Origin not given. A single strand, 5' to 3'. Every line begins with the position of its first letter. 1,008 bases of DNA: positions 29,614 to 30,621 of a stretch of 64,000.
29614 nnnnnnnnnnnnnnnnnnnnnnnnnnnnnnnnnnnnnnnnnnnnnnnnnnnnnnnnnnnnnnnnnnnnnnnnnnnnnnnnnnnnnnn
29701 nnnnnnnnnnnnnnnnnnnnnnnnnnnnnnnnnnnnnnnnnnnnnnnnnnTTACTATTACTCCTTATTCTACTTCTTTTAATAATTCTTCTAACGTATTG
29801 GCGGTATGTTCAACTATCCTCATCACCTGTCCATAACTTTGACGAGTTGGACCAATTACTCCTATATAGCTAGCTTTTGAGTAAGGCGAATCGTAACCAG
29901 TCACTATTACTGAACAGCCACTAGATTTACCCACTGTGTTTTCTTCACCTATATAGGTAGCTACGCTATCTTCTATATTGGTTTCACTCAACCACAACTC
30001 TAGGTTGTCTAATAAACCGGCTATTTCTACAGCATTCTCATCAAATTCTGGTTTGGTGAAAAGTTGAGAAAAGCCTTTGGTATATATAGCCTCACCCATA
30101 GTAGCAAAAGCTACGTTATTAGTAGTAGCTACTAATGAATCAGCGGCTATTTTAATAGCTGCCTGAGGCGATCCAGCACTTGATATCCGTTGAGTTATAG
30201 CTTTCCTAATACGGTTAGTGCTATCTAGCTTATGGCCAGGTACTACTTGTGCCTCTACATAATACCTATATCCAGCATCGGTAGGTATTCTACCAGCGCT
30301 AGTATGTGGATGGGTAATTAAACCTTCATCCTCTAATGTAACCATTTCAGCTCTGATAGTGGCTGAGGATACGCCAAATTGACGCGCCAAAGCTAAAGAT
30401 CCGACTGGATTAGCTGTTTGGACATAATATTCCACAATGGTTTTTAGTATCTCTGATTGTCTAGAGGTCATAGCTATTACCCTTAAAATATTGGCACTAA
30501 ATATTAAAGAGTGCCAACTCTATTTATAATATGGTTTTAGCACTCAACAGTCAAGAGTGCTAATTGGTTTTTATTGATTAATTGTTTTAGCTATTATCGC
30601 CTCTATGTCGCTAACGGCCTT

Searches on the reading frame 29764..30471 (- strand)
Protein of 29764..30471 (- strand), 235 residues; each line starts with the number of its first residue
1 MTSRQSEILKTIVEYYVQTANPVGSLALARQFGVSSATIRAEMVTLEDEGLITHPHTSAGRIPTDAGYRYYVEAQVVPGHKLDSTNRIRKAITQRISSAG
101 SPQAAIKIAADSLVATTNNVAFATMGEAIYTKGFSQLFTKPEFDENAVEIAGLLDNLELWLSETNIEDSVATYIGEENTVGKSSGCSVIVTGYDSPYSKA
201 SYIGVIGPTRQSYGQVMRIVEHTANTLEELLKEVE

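Call 6: search_protein_families(library=pfam, proteins=[window:29764-30471:-])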
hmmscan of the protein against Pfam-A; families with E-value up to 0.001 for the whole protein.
window:29764-30471:- (235 aa): 4 families
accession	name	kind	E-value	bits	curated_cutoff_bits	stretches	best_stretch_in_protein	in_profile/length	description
PF01628.27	HrcA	-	1.2e-17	65.1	22.2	1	87-217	89-215/215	HrcA protein C terminal domain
PF03444.21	HrcA_DNA-bdg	-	1.7e-05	24.8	21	1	2-69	3-71/79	Winged helix-turn-helix transcription repressor, HrcA DNA-binding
PF08279.18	HTH_11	-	0.00056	20.2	25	0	10-51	3-44/55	HTH domain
PF21715.3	CggR_N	-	0.0009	19.3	30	0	16-67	11-60/71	CggR N-terminal DNA binding domain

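Call 8: search_solved_structures(query=window:29764-30471:-, max_evalue=0.01, show_alignments=2)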
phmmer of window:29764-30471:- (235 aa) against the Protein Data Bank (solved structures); distinct sequences matched with E-value up to 0.01: 1.
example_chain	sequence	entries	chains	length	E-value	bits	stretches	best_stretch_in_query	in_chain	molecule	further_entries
1stz_A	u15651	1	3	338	4.9e-12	49.6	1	2-77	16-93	Heat-inducible transcription repressor hrcA homolog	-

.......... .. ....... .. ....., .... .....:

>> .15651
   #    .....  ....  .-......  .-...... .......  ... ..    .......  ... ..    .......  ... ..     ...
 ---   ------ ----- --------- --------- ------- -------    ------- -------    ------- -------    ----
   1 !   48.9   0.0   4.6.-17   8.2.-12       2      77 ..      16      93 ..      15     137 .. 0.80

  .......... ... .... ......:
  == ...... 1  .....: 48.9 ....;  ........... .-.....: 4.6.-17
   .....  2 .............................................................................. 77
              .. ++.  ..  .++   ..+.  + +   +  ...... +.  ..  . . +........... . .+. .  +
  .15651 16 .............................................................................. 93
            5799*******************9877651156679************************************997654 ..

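Call 9: find_homologous_proteins(query=window:29764-30471:-, max_evalue=0.00001)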
Query window:29764-30471:- (235 aa): 7999 proteins with E <= 0.00001 among 8000 candidates; the best 120 are listed.
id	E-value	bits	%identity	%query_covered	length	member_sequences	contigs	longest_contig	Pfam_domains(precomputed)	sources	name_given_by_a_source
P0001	4.4e-140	483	96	100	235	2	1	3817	PF01628.28,PF03444.22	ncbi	ncbi:MAG: HTH domain-containing protein [Candidatus Saccharimonadales bacterium]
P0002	7.6e-125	433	88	98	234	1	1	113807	PF01628.28,PF03444.22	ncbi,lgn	-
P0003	2.3e-114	399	78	99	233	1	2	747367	PF01628.28,PF03444.22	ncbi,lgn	ncbi:MAG: HTH domain-containing protein [Candidatus Saccharimonadales bacterium]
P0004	5.0e-111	388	76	99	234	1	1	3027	PF01628.28,PF03444.22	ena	-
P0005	6.7e-111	387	76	99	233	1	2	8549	PF01628.28,PF03444.22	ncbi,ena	-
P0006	3.2e-109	382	75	99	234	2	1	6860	PF01628.28,PF03444.22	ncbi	-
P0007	3.2e-108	379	74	98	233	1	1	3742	PF08279.19,PF01628.28,PF03444.22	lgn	-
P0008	1.1e-106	374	72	99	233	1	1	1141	PF08279.19,PF01628.28,PF03444.22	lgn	-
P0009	1.7e-101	357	71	99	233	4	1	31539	PF21715.4,PF01628.28,PF03444.22,PF01726.23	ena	-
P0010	1.1e-97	344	69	98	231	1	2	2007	PF01628.28,PF03444.22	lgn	-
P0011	3.6e-96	339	69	98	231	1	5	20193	PF01628.28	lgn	-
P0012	4.2e-96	339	68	99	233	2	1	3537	PF01628.28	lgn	-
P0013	4.2e-96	339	68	99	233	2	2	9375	PF01628.28,PF03444.22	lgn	-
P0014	1.0e-95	338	69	99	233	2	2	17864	PF01628.28,PF03444.22,PF01325.26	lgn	-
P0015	2.8e-95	336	67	98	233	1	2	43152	PF08279.19,PF01628.28,PF03444.22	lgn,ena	-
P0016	4.7e-95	336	68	99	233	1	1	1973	PF01628.28,PF03444.22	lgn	-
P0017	5.1e-95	335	67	99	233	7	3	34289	PF01628.28,PF03444.22,PF01325.26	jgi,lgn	jgi:heat-inducible transcriptional repressor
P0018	7.8e-95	335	68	99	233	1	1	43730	PF08279.19,PF01628.28,PF03444.22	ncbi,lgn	-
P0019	4.1e-92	326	67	99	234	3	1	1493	PF08279.19,PF01628.28,PF03444.22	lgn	-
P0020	6.2e-92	325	67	99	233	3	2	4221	PF01628.28,PF03444.22,PF01325.26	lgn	-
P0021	1.3e-91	324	66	98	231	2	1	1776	PF08279.19,PF01628.28,PF03444.22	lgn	-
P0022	1.0e-87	312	62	99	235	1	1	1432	PF01628.28,PF03444.22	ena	-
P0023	1.8e-83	298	60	98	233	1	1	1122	PF01628.28,PF03444.22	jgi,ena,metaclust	metaclust:\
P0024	2.7e-75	271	57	98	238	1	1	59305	PF01628.28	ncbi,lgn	-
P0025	1.2e-73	266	56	99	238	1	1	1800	PF01628.28,PF03444.22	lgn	-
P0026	2.3e-73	265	54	98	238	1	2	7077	PF01628.28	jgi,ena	-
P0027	2.9e-73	264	54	98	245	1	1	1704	PF01628.28,PF03444.22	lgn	-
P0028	2.2e-72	262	55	99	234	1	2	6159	PF01628.28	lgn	-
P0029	2.4e-72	261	55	98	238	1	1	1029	PF01628.28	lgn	-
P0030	3.4e-72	261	55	99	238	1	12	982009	PF01628.28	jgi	jgi:heat-inducible transcriptional repressor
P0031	1.6e-71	259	55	98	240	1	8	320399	PF01628.28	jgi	jgi:heat-inducible transcriptional repressor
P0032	6.8e-71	257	55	99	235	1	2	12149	PF01628.28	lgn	-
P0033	2.1e-70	255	55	99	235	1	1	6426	PF01628.28,PF03444.22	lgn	-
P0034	2.8e-70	255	53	98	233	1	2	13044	PF01628.28,PF03444.22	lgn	-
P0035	2.9e-70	255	54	98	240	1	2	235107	PF01628.28,PF03444.22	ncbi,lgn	-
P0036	4.9e-70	254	56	98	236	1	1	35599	PF01628.28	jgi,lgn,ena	-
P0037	5.0e-70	254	53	98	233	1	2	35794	PF01628.28,PF03444.22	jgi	jgi:heat-inducible transcriptional repressor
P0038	5.8e-70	254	55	97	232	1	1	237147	PF01628.28,PF03444.22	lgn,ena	-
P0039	7.4e-70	253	55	99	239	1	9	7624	PF01628.28,PF03444.22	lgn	-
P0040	8.4e-70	253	53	98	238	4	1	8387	PF01628.28,PF03444.22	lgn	-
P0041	8.8e-70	253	55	98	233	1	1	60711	PF01628.28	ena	-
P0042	9.3e-70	253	54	99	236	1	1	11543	PF08279.19,PF01628.28,PF08220.19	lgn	-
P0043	1.3e-69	253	54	98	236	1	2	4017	PF01628.28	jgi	jgi:heat-inducible transcriptional repressor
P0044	1.4e-69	252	55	98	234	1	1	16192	PF01628.28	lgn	-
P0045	1.9e-69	252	54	98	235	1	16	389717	PF01628.28,PF03444.22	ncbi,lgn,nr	ncbi:transcriptional regulator [Candidatus Saccharibacteria bacterium CPR2]|nr:transcriptional regul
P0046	1.9e-69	252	55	99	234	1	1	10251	PF01628.28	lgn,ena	-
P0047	2.3e-69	252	53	98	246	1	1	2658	PF01628.28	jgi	jgi:heat-inducible transcriptional repressor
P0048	2.6e-69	251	56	98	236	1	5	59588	PF01628.28,PF03444.22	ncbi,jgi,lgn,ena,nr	ncbi:MAG TPA: transcriptional regulator [Patescibacteria group bacterium]|jgi:heat-inducible transcr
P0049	3.3e-69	251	55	98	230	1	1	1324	PF01628.28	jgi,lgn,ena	-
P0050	3.3e-69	251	54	98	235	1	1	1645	PF01628.28,PF03444.22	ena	-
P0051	3.4e-69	251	55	98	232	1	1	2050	PF01628.28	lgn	-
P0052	3.6e-69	251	54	99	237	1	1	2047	PF01628.28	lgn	-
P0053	3.7e-69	251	55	98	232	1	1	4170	PF01628.28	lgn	-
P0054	4.3e-69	251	54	98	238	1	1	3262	PF01628.28,PF03444.22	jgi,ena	-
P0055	4.4e-69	251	53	98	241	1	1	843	PF01628.28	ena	-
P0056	6.2e-69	250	52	99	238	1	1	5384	PF01628.28,PF03444.22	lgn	-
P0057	6.3e-69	250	54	98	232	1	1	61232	PF01628.28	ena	-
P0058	6.5e-69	250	53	98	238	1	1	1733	PF01628.28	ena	-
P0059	6.9e-69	250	54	98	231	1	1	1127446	PF01628.28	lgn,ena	-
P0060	6.9e-69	250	55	97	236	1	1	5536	PF01628.28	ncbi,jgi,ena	-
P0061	7.1e-69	250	54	98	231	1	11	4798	PF01628.28,PF03444.22,PF08220.19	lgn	-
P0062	7.8e-69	250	56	98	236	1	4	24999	PF01628.28,PF03444.22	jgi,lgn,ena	-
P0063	8.0e-69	250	53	99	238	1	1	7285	PF01628.28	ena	-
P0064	9.2e-69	250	55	98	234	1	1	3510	PF01628.28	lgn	-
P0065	9.5e-69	250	54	98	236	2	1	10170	PF01628.28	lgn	-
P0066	9.5e-69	250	53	98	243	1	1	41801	PF01628.28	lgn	-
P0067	1.0e-68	250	54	98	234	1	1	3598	PF01628.28,PF03444.22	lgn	-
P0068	1.1e-68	249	54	99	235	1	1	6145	PF01628.28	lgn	-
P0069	1.1e-68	249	54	97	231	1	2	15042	PF01628.28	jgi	jgi:heat-inducible transcriptional repressor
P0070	1.1e-68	249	53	98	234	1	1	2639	PF08279.19,PF01628.28,PF03444.22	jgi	jgi:heat-inducible transcriptional repressor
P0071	1.2e-68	249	54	98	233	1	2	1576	PF01628.28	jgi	jgi:heat-inducible transcriptional repressor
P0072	1.3e-68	249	55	98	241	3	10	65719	PF01628.28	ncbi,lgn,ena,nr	ncbi:transcriptional regulator [Candidatus Saccharibacteria bacterium]|nr:transcriptional regulator 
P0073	1.3e-68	249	54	98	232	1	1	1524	PF01628.28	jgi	jgi:heat-inducible transcriptional repressor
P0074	1.4e-68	249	55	98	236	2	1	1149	PF01628.28,PF03444.22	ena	-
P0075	1.4e-68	249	54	98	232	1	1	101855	PF01628.28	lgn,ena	-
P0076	1.5e-68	249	53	97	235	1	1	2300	PF01628.28,PF03444.22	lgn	-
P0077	1.6e-68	249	54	98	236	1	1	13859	PF01628.28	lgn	-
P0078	1.6e-68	249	55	98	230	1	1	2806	PF01628.28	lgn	-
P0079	1.9e-68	249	53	99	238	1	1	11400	PF01628.28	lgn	-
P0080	2.1e-68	249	52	98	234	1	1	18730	PF01628.28,PF03444.22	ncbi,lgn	-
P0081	2.1e-68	249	54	97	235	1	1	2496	PF01628.28,PF03444.22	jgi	jgi:heat-inducible transcriptional repressor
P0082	2.3e-68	248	53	98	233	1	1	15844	PF01628.28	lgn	-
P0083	2.3e-68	248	55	98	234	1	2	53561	PF01628.28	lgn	-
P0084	2.4e-68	248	54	98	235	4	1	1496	PF01628.28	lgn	-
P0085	2.4e-68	248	54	97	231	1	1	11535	PF01628.28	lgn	-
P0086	2.6e-68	248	54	98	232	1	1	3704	PF01628.28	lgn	-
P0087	3.2e-68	248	55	98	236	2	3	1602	PF01628.28,PF03444.22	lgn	-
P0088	3.7e-68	248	54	99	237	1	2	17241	PF01628.28,PF03444.22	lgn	-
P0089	3.8e-68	248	53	97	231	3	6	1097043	PF01628.28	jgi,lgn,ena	jgi:heat-inducible transcriptional repressor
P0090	3.9e-68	248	54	98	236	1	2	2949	PF01628.28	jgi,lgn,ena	jgi:heat-inducible transcriptional repressor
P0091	4.1e-68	248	55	97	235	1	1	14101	PF01628.28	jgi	jgi:heat-inducible transcriptional repressor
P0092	4.6e-68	247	52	98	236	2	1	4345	PF01628.28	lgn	-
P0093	5.0e-68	247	54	98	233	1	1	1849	PF01628.28,PF03444.22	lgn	-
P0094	5.1e-68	247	52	99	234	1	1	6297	PF01628.28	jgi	jgi:heat-inducible transcriptional repressor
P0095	5.3e-68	247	53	97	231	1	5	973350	PF01628.28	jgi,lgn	jgi:heat-inducible transcriptional repressor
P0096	6.1e-68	247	53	97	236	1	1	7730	PF01628.28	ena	-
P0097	6.1e-68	247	53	97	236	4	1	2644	PF01628.28,PF03444.22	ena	-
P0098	6.6e-68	247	53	98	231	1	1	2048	PF01628.28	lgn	-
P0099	6.8e-68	247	54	98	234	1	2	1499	PF01628.28,PF03444.22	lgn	-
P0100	7.0e-68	247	53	98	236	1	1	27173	PF01628.28,PF03444.22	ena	-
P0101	7.1e-68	247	53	98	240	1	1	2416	PF01628.28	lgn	-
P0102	9.5e-68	246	54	98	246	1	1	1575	PF01628.28,PF03444.22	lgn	-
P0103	9.6e-68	246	52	99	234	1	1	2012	PF01628.28,PF03444.22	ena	-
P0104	9.9e-68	246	53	98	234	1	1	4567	PF01628.28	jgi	jgi:heat-inducible transcriptional repressor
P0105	1.2e-67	246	53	98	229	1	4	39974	PF01628.28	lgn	-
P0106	1.2e-67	246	52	98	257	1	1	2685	PF01628.28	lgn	-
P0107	1.3e-67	246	53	98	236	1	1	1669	PF01628.28,PF03444.22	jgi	jgi:heat-inducible transcriptional repressor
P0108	1.4e-67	246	53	98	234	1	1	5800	PF01628.28,PF03444.22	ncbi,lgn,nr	ncbi:MAG TPA: hypothetical protein VM581_00230 [Magnetospirillaceae bacterium]|nr:hypothetical prote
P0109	1.4e-67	246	55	97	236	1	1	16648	PF01628.28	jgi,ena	-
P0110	1.5e-67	246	53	98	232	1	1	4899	PF01628.28,PF03444.22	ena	-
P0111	1.6e-67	246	51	99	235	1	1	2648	PF01628.28,PF03444.22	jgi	jgi:heat-inducible transcriptional repressor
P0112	1.6e-67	246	52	98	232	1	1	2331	PF01628.28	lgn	-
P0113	1.6e-67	246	51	99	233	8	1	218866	PF01628.28,PF03444.22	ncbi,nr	ncbi:transcriptional regulator [Candidatus Saccharibacteria bacterium RIFCSPHIGHO2_12_FULL_41_12]|nr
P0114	1.6e-67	246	53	97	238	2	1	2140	PF01628.28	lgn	-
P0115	1.8e-67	246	52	99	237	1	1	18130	PF01628.28,PF03444.22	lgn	-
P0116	1.8e-67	246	53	98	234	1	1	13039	PF01628.28,PF03444.22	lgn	-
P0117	1.8e-67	246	52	98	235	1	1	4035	PF01628.28,PF03444.22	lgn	-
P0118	1.8e-67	245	54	97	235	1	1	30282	PF01628.28,PF03444.22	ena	-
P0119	1.9e-67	245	53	98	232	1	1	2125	PF01628.28,PF03444.22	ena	-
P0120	2.2e-67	245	53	98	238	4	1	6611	PF01628.28,PF03444.22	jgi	-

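Call 13: find_related_loci(query=A1, collection=genome_contigs, flank=2500)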
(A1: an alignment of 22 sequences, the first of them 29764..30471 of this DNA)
Query A1 (235 aa) in genome_contigs; peptide patterns used: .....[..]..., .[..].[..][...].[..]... (x = any residue, [..] = any of these).
600 stretches matched a pattern (row limit reached: there are more); 599 encode a relative of the query (tblastn E <= 1e-3); the best 80 are kept; 80 distinct loci.
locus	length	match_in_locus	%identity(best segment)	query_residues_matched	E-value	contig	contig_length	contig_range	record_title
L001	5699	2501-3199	68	1-233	5e-105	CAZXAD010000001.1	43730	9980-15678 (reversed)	MAG TPA_asm: uncultured Candidatus Saccharibacteria bacterium isolate binchicken_co207_172 genome assembly, contig: NODE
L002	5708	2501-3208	51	1-234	1e-73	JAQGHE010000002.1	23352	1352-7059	MAG: Candidatus Saccharibacteria bacterium isolate RYN_425 scaffold_3138123, whole genome shotgun sequence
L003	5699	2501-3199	51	1-231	2e-73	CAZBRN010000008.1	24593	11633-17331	MAG TPA_asm: uncultured Candidatus Saccharibacteria bacterium isolate SRP286056_co2_432 genome assembly, contig: NODE_29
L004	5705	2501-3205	51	1-231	3e-73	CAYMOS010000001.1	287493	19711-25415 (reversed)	MAG TPA_asm: uncultured Candidatus Saccharibacteria bacterium isolate SRP199154_co1_50 genome assembly, contig: NODE_7_l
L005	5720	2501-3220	52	1-231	2e-72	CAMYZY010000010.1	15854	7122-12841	MAG TPA_asm: uncultured Candidatus Saccharibacteria bacterium isolate SRR10912535_bin.82_metaWRAP_v1.3_MAG genome assemb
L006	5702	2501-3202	50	1-233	2e-72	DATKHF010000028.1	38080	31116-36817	MAG TPA_asm: Candidatus Saccharimonadales bacterium isolate SMAG_U14570 k141_38089, whole genome shotgun sequence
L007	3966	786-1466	52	1-222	5e-72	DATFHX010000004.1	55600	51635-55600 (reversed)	MAG TPA_asm: Candidatus Saccharimonadales bacterium isolate SMAG_U8700 k141_1605569, whole genome shotgun sequence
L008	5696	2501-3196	51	1-231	3e-72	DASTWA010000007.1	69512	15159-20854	MAG TPA_asm: Candidatus Saccharimonadales bacterium isolate SMAG_U2374 k141_559028, whole genome shotgun sequence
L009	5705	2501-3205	50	1-231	3e-71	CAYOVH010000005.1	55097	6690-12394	MAG TPA_asm: uncultured Candidatus Saccharibacteria bacterium isolate SRP344714_co1_253 genome assembly, contig: NODE_12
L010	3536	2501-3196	51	1-231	2e-71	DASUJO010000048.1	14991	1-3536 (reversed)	MAG TPA_asm: Candidatus Saccharimonadales bacterium isolate SMAG_U1488 k141_589626, whole genome shotgun sequence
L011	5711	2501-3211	51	1-231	3e-71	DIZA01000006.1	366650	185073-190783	MAG TPA_asm: Candidatus Saccharibacteria bacterium UBA6040 UBA6040_contig_23, whole genome shotgun sequence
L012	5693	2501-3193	50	1-229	2e-71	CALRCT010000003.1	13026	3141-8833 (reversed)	MAG: uncultured Candidatus Saccharimonas sp. isolate RH-23may17-261 genome assembly, contig: RH-23may17-C37126, whole ge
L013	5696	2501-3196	51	1-231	3e-70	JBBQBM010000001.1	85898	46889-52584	MAG: Candidatus Saccharimonadales bacterium isolate Co_metawrap_1353 Cmw_1353_k141_379466_length_85898_cov_11.0000, whol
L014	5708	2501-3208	50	1-231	2e-69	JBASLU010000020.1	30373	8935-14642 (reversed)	MAG: Candidatus Saccharimonadales bacterium isolate MFD12109_ilm_asm_bin39 k127_28474, whole genome shotgun sequence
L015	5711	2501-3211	49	1-231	5e-69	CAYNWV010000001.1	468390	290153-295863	MAG TPA_asm: uncultured Candidatus Saccharibacteria bacterium isolate SRP285395_co2_34 genome assembly, contig: NODE_8_l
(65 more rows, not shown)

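Call 16: find_encoding_contigs(protein=P0002, flank=3000, max_places=2)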
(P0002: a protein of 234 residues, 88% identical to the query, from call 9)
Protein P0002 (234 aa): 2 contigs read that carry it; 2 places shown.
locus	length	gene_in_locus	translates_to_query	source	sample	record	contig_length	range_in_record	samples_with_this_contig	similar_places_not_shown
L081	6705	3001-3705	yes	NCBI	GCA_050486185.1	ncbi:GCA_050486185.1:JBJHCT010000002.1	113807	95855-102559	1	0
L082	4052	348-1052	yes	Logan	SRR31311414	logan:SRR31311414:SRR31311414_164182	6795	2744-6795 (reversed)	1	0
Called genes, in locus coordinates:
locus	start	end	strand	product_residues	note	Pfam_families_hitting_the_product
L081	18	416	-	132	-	PF18798:LPD3 (weak)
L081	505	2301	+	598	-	PF00009:GTP_EFTU, PF03144:GTP_EFTU_D2 (weak), PF00679:EFG_C, PF06421:LepA_C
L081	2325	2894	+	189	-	PF00625:Guanylate_kin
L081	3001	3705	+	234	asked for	PF03444:WHD_HrcA (weak), PF01628:HrcA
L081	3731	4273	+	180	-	PF01025:GrpE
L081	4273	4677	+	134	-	-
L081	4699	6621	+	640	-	PF00012:HSP70, PF06723:MreB_Mbl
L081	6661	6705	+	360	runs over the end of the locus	PF00226:DnaJ, PF01556:DnaJ_C, PF00684:DnaJ_CXXCXGXG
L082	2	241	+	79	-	?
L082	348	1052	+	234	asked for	PF03444:WHD_HrcA (weak), PF01628:HrcA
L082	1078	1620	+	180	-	PF01025:GrpE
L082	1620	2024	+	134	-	-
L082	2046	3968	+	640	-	PF00012:HSP70, PF06723:MreB_Mbl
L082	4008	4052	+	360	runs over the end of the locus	PF00226:DnaJ, PF01556:DnaJ_C, PF00684:DnaJ_CXXCXGXG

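Call 17: find_encoding_contigs(protein=P0003, flank=3000, max_places=2)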
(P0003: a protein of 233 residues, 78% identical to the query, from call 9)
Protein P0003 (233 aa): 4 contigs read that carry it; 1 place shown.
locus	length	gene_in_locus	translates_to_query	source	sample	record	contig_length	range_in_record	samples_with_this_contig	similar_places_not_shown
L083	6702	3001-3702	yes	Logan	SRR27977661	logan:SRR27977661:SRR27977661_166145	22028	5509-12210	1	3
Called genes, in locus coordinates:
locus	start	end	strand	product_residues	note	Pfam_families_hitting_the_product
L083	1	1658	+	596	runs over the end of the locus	PF00009:GTP_EFTU, PF01926:MMR_HSR1 (faint), PF03144:GTP_EFTU_D2 (weak), PF14492:EFG_III (weak), PF00679:EFG_C, PF06421:LepA_C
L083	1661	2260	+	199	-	-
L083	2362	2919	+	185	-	PF00625:Guanylate_kin, PF13238:AAA_18 (weak)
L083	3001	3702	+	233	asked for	PF03444:WHD_HrcA (weak), PF01628:HrcA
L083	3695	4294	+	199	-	PF01025:GrpE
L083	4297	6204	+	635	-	PF00012:HSP70, PF06723:MreB_Mbl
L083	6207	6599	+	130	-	PF00293:NUDIX, PF14815:NUDIX_4 (weak)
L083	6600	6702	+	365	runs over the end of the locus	PF00226:DnaJ, PF01556:DnaJ_C, PF00684:DnaJ_CXXCXGXG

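Call 18: find_encoding_contigs(protein=P0001, flank=3000, max_places=2)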
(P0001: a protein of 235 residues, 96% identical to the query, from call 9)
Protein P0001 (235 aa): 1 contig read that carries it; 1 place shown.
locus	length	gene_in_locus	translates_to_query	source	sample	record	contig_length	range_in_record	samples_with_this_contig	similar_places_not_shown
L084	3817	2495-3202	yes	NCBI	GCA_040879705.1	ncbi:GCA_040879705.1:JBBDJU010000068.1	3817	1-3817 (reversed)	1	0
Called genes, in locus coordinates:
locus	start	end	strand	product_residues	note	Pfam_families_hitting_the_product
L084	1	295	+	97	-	PF06421:LepA_C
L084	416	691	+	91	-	-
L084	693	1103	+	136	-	PF01850:PIN (faint), PF13470:PIN_3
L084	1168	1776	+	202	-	-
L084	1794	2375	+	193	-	PF00625:Guanylate_kin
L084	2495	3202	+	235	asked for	PF03444:WHD_HrcA (weak), PF01628:HrcA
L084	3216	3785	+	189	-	PF01025:GrpE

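Call 19: find_encoding_contigs(protein=P0006, flank=3000, max_places=1)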
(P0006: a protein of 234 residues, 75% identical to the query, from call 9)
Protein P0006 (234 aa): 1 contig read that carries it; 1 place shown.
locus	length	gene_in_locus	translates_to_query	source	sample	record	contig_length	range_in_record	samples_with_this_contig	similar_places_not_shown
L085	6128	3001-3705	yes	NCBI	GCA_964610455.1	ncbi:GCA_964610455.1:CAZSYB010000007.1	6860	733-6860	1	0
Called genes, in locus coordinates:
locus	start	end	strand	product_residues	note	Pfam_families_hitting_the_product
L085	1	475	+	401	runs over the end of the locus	?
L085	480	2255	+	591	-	PF00009:GTP_EFTU, PF01926:MMR_HSR1 (faint), PF03144:GTP_EFTU_D2 (weak), PF14492:EFG_III (faint), PF00679:EFG_C, PF06421:LepA_C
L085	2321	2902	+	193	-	PF00625:Guanylate_kin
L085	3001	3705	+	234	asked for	PF03444:WHD_HrcA (weak), PF01628:HrcA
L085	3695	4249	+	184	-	PF01025:GrpE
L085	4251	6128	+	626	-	?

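Call 20: find_encoding_contigs(protein=P0009, flank=3000, max_places=1)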
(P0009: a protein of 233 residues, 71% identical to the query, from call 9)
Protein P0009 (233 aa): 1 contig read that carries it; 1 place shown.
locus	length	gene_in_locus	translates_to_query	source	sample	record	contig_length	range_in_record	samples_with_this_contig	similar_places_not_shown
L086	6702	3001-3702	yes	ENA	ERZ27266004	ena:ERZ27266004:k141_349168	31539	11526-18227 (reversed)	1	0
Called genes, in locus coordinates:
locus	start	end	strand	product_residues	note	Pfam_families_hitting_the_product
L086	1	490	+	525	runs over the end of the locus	PF01554:MatE (weak), PF03023:MurJ, PF13440:Polysacc_synt_3, PF01554:MatE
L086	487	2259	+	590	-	PF00009:GTP_EFTU, PF01926:MMR_HSR1 (weak), PF03144:GTP_EFTU_D2 (weak), PF00679:EFG_C, PF06421:LepA_C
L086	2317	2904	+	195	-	PF00625:Guanylate_kin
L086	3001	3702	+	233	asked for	PF01726:LexA_DNA_bind (faint), PF03444:WHD_HrcA (faint), PF21715:CggR_N (weak), PF01628:HrcA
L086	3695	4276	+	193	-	PF01025:GrpE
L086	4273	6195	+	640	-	PF00012:HSP70, PF06723:MreB_Mbl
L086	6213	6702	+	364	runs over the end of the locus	PF00226:DnaJ, PF01556:DnaJ_C, PF00684:DnaJ_CXXCXGXG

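Call 21: find_encoding_contigs(protein=P0015, flank=3000, max_places=1)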
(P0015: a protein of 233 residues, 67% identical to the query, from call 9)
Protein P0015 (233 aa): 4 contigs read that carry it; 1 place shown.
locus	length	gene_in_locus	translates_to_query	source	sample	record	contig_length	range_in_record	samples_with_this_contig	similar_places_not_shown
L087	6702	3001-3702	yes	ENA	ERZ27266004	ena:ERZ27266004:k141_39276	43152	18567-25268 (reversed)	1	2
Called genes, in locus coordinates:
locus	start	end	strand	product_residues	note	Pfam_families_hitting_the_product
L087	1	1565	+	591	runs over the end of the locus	PF00009:GTP_EFTU, PF01926:MMR_HSR1 (weak), PF03144:GTP_EFTU_D2 (weak), PF14492:EFG_III (faint), PF00679:EFG_C, PF06421:LepA_C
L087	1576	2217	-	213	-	PF00406:ADK, PF13207:AAA_17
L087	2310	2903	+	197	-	PF00625:Guanylate_kin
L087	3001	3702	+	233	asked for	PF03444:WHD_HrcA (weak), PF08279:HTH_11 (weak), PF01628:HrcA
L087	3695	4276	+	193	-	PF01025:GrpE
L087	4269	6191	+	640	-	PF00012:HSP70, PF06723:MreB_Mbl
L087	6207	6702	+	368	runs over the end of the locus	PF00226:DnaJ, PF01556:DnaJ_C, PF00684:DnaJ_CXXCXGXG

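Call 22: find_encoding_contigs(protein=P0005, flank=3000, max_places=1)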
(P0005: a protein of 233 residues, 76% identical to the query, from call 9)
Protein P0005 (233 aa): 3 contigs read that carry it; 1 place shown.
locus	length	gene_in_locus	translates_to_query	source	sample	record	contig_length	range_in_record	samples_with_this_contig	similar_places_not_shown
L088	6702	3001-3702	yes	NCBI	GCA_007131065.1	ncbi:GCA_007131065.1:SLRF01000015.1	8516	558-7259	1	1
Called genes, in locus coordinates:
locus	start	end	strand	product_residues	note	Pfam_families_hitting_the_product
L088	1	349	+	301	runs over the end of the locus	?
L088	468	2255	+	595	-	PF00009:GTP_EFTU, PF01926:MMR_HSR1 (weak), PF03144:GTP_EFTU_D2 (weak), PF14492:EFG_III (faint), PF00679:EFG_C, PF06421:LepA_C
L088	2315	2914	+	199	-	PF00625:Guanylate_kin, PF13238:AAA_18, PF13671:AAA_33 (faint)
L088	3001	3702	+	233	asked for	PF03444:WHD_HrcA (weak), PF01628:HrcA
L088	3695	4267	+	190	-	PF01025:GrpE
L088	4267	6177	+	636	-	PF00012:HSP70, PF06723:MreB_Mbl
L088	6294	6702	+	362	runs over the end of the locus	PF00226:DnaJ, PF01556:DnaJ_C, PF00684:DnaJ_CXXCXGXG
